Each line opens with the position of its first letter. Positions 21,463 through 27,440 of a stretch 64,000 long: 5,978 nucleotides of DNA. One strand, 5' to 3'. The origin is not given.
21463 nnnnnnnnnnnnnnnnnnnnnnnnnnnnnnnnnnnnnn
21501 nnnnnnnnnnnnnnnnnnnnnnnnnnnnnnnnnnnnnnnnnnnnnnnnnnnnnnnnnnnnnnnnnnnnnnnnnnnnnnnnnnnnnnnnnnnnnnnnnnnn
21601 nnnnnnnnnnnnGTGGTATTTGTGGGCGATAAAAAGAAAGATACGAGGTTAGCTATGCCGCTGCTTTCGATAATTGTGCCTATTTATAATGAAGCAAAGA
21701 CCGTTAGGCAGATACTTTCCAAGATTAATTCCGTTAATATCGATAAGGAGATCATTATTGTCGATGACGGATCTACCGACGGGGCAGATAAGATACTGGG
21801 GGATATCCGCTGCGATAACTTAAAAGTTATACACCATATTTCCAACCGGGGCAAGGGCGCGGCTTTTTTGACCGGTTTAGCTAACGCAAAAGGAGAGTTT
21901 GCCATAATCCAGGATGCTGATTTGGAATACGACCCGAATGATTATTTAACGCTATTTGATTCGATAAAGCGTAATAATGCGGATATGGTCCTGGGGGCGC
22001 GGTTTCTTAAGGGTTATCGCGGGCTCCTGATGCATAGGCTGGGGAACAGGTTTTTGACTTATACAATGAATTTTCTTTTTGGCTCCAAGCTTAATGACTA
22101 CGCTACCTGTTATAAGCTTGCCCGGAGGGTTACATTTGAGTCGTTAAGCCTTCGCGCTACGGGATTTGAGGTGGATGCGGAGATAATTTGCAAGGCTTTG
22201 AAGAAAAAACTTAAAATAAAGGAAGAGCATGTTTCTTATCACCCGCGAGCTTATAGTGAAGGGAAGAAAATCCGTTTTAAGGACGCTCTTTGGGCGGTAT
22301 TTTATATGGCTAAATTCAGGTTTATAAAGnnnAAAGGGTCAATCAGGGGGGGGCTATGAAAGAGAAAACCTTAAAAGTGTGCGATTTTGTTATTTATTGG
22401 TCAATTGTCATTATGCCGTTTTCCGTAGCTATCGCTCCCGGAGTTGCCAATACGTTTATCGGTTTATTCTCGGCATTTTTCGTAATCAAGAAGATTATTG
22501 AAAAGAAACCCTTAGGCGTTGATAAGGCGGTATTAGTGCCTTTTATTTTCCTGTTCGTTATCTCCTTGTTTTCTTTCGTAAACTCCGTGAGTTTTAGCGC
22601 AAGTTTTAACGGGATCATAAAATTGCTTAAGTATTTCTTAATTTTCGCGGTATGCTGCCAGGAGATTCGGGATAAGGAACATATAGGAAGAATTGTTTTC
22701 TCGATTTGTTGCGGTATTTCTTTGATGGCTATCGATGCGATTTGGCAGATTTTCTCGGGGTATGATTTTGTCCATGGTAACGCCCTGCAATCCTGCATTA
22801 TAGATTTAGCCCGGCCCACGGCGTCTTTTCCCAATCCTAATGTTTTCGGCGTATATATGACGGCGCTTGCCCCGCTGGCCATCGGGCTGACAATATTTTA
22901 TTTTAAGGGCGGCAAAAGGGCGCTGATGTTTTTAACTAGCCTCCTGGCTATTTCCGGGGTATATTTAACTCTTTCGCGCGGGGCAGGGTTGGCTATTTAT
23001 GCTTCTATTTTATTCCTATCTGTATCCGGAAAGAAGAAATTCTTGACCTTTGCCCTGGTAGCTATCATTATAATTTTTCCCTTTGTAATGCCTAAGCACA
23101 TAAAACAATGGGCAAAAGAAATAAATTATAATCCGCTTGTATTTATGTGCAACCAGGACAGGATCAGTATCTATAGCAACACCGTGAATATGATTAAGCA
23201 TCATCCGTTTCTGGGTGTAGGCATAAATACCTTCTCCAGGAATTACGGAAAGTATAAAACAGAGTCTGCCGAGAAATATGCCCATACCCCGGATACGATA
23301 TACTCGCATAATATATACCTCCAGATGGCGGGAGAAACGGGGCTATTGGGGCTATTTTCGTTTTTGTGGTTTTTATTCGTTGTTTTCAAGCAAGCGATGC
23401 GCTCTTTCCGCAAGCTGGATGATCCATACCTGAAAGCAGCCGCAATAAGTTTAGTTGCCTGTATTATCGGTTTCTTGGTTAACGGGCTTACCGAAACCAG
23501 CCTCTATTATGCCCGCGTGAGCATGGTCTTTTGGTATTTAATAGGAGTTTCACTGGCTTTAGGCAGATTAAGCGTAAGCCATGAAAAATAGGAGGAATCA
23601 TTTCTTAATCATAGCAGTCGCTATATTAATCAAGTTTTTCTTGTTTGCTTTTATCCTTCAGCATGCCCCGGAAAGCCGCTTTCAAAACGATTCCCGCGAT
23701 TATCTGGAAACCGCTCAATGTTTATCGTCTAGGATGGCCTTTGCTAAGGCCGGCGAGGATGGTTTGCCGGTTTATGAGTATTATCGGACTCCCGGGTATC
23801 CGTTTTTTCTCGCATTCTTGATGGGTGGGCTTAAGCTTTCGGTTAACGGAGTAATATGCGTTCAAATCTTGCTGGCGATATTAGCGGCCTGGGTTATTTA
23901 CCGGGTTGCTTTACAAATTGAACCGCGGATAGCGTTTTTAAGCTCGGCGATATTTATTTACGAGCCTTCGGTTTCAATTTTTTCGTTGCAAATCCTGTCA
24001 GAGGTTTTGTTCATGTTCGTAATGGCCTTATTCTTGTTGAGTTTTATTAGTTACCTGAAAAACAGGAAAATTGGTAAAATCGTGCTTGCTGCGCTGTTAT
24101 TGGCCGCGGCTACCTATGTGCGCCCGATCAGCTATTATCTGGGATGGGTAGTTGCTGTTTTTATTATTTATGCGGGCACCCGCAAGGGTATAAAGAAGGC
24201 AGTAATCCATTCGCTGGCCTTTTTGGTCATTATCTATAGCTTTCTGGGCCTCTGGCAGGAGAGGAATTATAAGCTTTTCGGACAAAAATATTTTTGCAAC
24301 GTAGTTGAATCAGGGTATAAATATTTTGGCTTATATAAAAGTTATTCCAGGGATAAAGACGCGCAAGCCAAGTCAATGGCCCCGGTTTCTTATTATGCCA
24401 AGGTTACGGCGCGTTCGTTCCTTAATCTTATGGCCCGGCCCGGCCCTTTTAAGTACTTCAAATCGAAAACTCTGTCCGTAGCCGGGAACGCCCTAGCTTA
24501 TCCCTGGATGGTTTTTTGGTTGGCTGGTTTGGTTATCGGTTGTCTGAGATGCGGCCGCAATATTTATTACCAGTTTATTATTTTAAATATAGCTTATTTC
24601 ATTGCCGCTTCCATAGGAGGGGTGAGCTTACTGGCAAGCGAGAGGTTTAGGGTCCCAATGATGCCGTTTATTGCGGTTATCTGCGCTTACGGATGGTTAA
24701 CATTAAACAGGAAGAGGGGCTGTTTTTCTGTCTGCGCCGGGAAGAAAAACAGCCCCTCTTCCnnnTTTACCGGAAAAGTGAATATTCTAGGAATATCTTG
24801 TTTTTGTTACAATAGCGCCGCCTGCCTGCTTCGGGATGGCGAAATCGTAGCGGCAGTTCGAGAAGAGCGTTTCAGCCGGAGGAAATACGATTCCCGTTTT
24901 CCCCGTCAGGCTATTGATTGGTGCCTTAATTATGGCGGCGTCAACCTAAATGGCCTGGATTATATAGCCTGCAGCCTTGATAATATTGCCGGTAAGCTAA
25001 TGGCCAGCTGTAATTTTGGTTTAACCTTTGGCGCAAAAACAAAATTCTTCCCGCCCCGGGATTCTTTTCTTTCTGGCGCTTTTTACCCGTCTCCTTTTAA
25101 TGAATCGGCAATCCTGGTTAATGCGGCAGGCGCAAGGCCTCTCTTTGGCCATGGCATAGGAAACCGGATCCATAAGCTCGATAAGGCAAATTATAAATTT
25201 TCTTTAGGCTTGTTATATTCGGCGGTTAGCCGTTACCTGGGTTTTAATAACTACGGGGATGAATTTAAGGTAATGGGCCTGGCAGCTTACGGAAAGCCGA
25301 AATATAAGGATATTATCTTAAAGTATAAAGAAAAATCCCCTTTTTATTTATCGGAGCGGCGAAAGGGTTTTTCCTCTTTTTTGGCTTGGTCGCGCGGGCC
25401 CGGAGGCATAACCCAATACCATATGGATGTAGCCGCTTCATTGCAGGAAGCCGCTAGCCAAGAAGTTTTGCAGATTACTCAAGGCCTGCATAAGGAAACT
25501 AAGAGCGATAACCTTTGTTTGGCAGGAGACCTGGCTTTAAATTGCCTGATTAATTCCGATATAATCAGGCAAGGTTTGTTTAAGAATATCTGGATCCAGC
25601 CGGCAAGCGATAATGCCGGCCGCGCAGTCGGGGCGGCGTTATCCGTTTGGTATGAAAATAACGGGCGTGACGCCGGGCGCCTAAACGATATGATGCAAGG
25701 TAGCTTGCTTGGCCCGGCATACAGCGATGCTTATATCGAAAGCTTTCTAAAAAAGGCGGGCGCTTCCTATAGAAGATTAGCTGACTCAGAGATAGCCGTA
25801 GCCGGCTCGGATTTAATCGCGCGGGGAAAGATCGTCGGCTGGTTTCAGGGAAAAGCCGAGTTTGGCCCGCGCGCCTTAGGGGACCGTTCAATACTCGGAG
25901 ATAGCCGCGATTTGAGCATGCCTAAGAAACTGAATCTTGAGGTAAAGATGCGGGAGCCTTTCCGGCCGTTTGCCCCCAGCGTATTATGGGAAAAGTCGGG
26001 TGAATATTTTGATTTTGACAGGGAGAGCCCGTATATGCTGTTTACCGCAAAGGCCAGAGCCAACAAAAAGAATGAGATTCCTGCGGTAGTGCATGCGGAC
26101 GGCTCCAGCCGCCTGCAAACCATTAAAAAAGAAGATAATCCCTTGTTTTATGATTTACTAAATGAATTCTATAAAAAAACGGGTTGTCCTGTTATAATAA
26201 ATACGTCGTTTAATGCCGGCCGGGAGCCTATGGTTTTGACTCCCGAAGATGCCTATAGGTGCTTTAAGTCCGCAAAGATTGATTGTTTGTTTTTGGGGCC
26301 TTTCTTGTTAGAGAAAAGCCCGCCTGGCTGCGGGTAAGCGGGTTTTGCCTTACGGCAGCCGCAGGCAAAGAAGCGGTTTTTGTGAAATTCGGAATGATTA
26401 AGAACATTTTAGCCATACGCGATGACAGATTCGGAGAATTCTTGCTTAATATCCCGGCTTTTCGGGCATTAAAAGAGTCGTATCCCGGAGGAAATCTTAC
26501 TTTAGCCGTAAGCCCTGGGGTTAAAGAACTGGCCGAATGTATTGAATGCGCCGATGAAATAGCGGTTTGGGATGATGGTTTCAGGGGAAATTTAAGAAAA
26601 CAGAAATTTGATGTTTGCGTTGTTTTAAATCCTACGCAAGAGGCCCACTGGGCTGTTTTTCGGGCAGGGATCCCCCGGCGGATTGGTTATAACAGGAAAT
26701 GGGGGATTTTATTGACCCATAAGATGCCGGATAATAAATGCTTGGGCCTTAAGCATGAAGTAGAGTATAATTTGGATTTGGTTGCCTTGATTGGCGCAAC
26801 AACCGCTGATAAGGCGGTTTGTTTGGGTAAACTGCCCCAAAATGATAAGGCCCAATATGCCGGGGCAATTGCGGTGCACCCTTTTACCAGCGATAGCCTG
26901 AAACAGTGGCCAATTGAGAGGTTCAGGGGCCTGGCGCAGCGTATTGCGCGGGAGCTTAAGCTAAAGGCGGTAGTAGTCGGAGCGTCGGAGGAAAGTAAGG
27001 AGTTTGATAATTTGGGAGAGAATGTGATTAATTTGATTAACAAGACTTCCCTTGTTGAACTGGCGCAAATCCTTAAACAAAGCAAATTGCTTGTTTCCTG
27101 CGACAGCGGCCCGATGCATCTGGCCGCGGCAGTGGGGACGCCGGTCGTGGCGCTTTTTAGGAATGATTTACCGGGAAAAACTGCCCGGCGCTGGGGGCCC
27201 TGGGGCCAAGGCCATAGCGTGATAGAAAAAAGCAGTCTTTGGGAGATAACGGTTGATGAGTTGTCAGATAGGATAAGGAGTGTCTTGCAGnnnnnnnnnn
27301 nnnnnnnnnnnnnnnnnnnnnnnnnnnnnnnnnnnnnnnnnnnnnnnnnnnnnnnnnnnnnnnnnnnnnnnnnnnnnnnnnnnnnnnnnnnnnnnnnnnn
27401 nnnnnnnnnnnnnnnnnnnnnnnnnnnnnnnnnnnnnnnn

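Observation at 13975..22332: Duplicated ArnC/ArnT-like modules: polyprenyl-phosphate GT2 plus a giant GT-C membrane transferase, with a SAM methyltransferase and a B12-rSAM in between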

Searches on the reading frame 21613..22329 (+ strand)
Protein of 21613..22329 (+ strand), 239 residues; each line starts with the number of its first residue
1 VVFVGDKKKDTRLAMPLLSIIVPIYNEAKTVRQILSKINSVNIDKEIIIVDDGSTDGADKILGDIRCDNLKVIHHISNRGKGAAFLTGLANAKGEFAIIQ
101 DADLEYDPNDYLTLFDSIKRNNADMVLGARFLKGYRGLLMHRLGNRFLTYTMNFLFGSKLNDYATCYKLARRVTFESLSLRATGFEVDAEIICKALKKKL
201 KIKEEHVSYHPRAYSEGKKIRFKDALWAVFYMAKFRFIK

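Call 4: search_protein_families(library=pfam, proteins=[window:21613-22329:+], max_evalue=0.01)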
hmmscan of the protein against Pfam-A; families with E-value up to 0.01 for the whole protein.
window:21613-22329:+ (239 aa): 4 families
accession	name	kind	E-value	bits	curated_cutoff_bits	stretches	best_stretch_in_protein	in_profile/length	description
PF00535.33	Glycos_transf_2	-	3e-33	115.6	23.3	1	19-176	1-165/168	Glycosyl transferase family 2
PF10111.15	Glyco_tranf_2_2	-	0.00083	19.4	27.3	1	19-104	1-92/276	Glycosyltransferase like family 2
PF13641.12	Glyco_tranf_2_3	-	0.00089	19.8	27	1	18-109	3-102/230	Glycosyltransferase like family 2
PF13704.12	Glyco_tranf_2_4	-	0.0049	17.8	27.5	1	26-116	2-79/98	Glycosyl transferase family 2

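Call 10: search_protein_families(library=ncbifam, proteins=[window:21613-22329:+], max_evalue=0.01)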
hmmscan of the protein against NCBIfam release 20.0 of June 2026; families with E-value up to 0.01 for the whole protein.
window:21613-22329:+ (239 aa): 24 families
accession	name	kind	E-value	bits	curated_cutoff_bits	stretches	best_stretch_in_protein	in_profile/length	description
TIGR04182.1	glyco_TIGR04182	equivalog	5.9e-30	104.6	325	1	19-225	3-207/293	S-layer glycoprotein N-glycosyltransferase AglJ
NF058614.1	PPMAGASynPpgS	equivalog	2.2e-18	66.5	370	1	20-218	4-205/226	polyprenyl-phospho-N-acetylgalactosaminyl synthase PpgS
NF041391.1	DPhHxTase_Halo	equivalog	1.2e-16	60.4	375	1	24-213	3-187/213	dolichyl-phosphate hexose transferase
TIGR03937.1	PgaC_IcaA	equivalog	1.3e-16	60.6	422.3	1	10-113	39-145/407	poly-beta-1,6-N-acetyl-D-glucosamine synthase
NF007482.0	PRK10073.1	equivalog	1.3e-16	60.5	423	1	15-125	5-117/334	glycosyltransferase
TIGR04283.1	glyco_like_mftF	equivalog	1e-13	51.4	182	1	18-119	1-97/221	TIGR04283 family arsenosugar biosynthesis glycosyltransferase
NF047588.1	GlcsyltransPgfSStrep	equivalog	2.6e-13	49.9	500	1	18-180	3-170/308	glycosyltransferase PgfS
NF041875.1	EPS_EpsD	equivalog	4.9e-13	49.2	370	1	18-114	1-99/325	exopolysaccharide biosynthesis glycosyltransferase EpsD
NF007986.1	PRK10714.1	equivalog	2.4e-12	46.5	529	1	18-178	8-172/316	undecaprenyl-phosphate 4-deoxy-4-formamido-L-arabinose transferase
NF047683.1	TeichurnBiosyTuaG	equivalog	1.5e-10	41.2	400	1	15-111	5-104/252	teichuronic acid biosynthesis protein TuaG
TIGR03965.1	mycofact_glyco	equivalog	2.5e-10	39.8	280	1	16-105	74-166/467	mycofactocin biosynthesis glycosyltransferase MftF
TIGR03111.1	glyc2_xrt_Gpos1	hypoth_equivalog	1.5e-09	37.1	363.95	1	7-121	40-159/439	TIGR03111 family XrtG-associated glycosyltransferase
NF010496.0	PRK13915.1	equivalog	1.9e-08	33.8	262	1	18-105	33-128/307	glucosyl-3-phosphoglycerate synthase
NF050050.1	ProtGlycPglI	equivalog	2.4e-08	33.7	500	1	15-129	1-118/306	GalNAc(5)-diNAcBac-PP-undecaprenol beta-1,3-glucosyltransferase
NF053739.1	GlytfEpsEBac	equivalog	1.2e-07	31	450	1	16-103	1-92/265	glycosyltransferase EpsE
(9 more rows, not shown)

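Call 40: search_solved_structures(query=window:21655-22329:+, max_evalue=0.001)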
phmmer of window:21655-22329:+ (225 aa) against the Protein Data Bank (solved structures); distinct sequences matched with E-value up to 0.001: 25.
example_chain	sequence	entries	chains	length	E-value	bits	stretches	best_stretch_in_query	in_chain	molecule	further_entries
5mlz_A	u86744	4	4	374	1.6e-15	60.7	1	4-204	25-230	Dolichol monophosphate mannose synthase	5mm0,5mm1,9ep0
3bcv_A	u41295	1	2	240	4.4e-13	52.7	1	2-143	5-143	Putative glycosyltransferase protein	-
2z87_A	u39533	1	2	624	7.8e-13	51.9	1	1-102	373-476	Chondroitin synthase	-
2z86_A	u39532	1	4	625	7.9e-13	51.8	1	1-102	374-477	Chondroitin synthase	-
6p61_A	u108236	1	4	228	2.7e-10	43.6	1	2-105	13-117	Glycosyltransferase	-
9hwj_A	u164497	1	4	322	1.6e-09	41.1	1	4-159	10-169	Undecaprenyl-phosphate 4-deoxy-4-formamido-L-arabinose transferase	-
9bhc_C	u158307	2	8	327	3.1e-09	40.1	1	4-164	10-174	Undecaprenyl-phosphate 4-deoxy-4-formamido-L-arabinose transferase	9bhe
8vxh_A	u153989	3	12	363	4e-09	39.7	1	4-164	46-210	Undecaprenyl-phosphate 4-deoxy-4-formamido-L-arabinose transferase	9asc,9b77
5hea_A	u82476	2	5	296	1e-08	38.4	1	3-110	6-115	Putative glycosyltransferase (GalT1)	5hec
6yv7_B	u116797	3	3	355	6.5e-08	35.8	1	2-104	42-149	Glycosyl transferase, family 2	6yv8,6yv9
6yv7_A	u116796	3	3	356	6.5e-08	35.8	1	2-104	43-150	Glycosyl transferase, family 2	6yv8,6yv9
5eke_A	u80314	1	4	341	1.6e-07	34.5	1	4-115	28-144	Uncharacterized glycosyltransferase sll0501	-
5ekp_C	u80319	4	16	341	1.6e-07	34.5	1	4-115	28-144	Uncharacterized glycosyltransferase sll0501 | Glycosyltransferase sll0501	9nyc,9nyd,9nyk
9nye_A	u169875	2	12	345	1.7e-07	34.4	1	4-115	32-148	Glycosyltransferase sll0501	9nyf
9omj_A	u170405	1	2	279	3.6e-07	33.4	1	4-121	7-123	Glycosyltransferase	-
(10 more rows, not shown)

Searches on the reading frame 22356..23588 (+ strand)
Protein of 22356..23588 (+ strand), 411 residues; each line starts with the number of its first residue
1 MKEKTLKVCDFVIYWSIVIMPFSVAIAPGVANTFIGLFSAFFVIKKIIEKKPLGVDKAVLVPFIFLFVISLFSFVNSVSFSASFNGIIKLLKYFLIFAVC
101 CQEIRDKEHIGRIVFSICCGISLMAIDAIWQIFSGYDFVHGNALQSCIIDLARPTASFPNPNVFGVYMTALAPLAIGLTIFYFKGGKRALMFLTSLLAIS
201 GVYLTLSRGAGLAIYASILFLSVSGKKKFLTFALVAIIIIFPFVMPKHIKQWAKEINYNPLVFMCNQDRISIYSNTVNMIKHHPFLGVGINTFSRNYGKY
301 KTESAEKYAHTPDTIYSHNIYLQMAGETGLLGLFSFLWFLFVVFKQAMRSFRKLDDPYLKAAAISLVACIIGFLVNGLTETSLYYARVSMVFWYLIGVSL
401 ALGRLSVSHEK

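Call 4: search_protein_families(library=pfam, proteins=[window:22356-23588:+], max_evalue=0.01)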
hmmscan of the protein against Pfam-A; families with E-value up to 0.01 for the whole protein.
window:22356-23588:+ (411 aa): 1 family
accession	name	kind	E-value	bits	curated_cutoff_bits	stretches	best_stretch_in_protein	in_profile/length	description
PF04932.20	Wzy_C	-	2.7e-21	76.3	31.7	1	194-337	2-149/149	O-Antigen ligase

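Call 10: search_protein_families(library=ncbifam, proteins=[window:22356-23588:+], max_evalue=0.01)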
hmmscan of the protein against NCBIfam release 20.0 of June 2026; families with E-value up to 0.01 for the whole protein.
window:22356-23588:+ (411 aa): 3 families
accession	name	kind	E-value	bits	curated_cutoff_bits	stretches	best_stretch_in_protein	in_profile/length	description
TIGR00947.1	2A73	equivalog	7.6e-33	114.1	366.4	2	266-398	289-418/425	IctB family putative bicarbonate transporter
TIGR03097.1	PEP_O_lig_1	hypoth_equivalog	7.2e-20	71.2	188.1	1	49-380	65-385/408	putative O-glycosylation ligase, exosortase A system-associated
NF012031.0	PRK15487.1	equivalog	2.7e-09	36.6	277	1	57-396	66-399/404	O-antigen ligase RfaL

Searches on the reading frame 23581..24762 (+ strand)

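Call 4: search_protein_families(library=pfam, proteins=[window:23581-24762:+], max_evalue=0.01)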
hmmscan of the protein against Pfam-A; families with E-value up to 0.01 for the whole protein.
window:23581-24762:+ (394 aa): 1 family
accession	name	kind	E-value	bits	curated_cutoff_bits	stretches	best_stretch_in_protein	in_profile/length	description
PF13231.12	PMT_2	-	1.4e-06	29.1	26.1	1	70-219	3-152/160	Dolichyl-phosphate-mannose-protein mannosyltransferase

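Call 10: search_protein_families(library=ncbifam, proteins=[window:23581-24762:+], max_evalue=0.01)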
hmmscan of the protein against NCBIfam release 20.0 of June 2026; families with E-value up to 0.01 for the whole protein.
window:23581-24762:+ (394 aa): 0 families

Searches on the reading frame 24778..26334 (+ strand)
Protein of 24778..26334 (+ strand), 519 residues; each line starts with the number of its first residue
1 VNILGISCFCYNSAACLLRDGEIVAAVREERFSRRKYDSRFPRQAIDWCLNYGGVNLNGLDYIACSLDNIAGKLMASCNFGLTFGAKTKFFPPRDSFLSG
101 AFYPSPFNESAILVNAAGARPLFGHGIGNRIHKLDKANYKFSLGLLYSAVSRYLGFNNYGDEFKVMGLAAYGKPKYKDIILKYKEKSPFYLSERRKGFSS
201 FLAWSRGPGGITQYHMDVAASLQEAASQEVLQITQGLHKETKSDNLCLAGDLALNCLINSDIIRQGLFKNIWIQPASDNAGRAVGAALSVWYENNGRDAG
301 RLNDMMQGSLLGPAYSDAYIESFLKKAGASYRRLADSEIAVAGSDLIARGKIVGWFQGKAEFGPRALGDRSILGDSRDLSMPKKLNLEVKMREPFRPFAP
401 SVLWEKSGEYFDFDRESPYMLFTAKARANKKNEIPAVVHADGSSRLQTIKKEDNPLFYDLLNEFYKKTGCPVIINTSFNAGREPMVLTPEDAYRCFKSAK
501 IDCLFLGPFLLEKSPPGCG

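Call 4: search_protein_families(library=pfam, proteins=[window:24778-26334:+], max_evalue=0.01)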
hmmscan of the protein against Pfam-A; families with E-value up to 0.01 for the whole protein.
window:24778-26334:+ (519 aa): 2 families
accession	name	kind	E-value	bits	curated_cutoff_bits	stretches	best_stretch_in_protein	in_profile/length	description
PF16861.10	Carbam_trans_C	-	2.9e-68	229.2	27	1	345-513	2-170/170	Carbamoyltransferase C-terminus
PF02543.21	Carbam_trans_N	-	1.3e-41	143.6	24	2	96-288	135-346/346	Carbamoyltransferase N-terminus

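Call 10: search_protein_families(library=ncbifam, proteins=[window:24778-26334:+], max_evalue=0.01)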
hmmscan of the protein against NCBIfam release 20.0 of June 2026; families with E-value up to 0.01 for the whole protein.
window:24778-26334:+ (519 aa): 1 family
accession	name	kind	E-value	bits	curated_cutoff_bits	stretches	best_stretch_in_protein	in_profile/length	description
NF041651.1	nodul_NodU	equivalog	1.8e-45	155.8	1000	1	233-481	289-525/556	nodulation protein NodU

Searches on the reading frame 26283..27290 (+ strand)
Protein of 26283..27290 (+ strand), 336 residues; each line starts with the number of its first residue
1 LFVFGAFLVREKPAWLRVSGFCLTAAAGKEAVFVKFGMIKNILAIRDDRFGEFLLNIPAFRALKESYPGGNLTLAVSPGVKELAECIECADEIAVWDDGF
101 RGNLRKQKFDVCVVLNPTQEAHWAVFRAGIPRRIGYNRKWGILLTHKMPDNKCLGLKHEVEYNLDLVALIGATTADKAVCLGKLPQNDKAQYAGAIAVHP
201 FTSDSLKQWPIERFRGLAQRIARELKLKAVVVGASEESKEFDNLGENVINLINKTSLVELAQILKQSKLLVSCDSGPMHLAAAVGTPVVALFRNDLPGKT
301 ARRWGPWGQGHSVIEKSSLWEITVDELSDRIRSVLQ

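Call 6: search_protein_families(library=pfam, proteins=[window:26283-27290:+], max_evalue=0.001)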
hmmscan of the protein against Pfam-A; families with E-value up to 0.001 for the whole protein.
window:26283-27290:+ (336 aa): 1 family
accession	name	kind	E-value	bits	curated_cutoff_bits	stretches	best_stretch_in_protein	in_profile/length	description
PF01075.23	Glyco_transf_9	-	2.9e-26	92.7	22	1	103-314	7-227/247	Glycosyltransferase family 9 (heptosyltransferase)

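Call 84: search_protein_families(library=ncbifam, proteins=[window:26283-27290:+], max_evalue=1e-10)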
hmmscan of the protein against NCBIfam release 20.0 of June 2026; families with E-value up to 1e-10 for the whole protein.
window:26283-27290:+ (336 aa): 5 families
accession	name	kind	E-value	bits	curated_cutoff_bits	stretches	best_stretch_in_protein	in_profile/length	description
TIGR02195.1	heptsyl_trn_II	equivalog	7.1e-18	64.8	134.6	1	103-297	74-287/339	lipopolysaccharide heptosyltransferase II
TIGR02193.1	heptsyl_trn_I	equivalog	1.2e-17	64.2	185.3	1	187-334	174-319/320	lipopolysaccharide heptosyltransferase I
TIGR02201.1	heptsyl_trn_III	equivalog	1.8e-14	53.5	170.2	1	140-322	120-312/344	putative lipopolysaccharide heptosyltransferase III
NF007742.0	PRK10422.1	equivalog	2.2e-11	43.2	467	0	247-309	243-301/352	lipopolysaccharide core heptosyltransferase RfaQ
NF008204.0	PRK10964.1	equivalog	8.8e-11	41.5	437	0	185-330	171-315/322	lipopolysaccharide heptosyltransferase RfaC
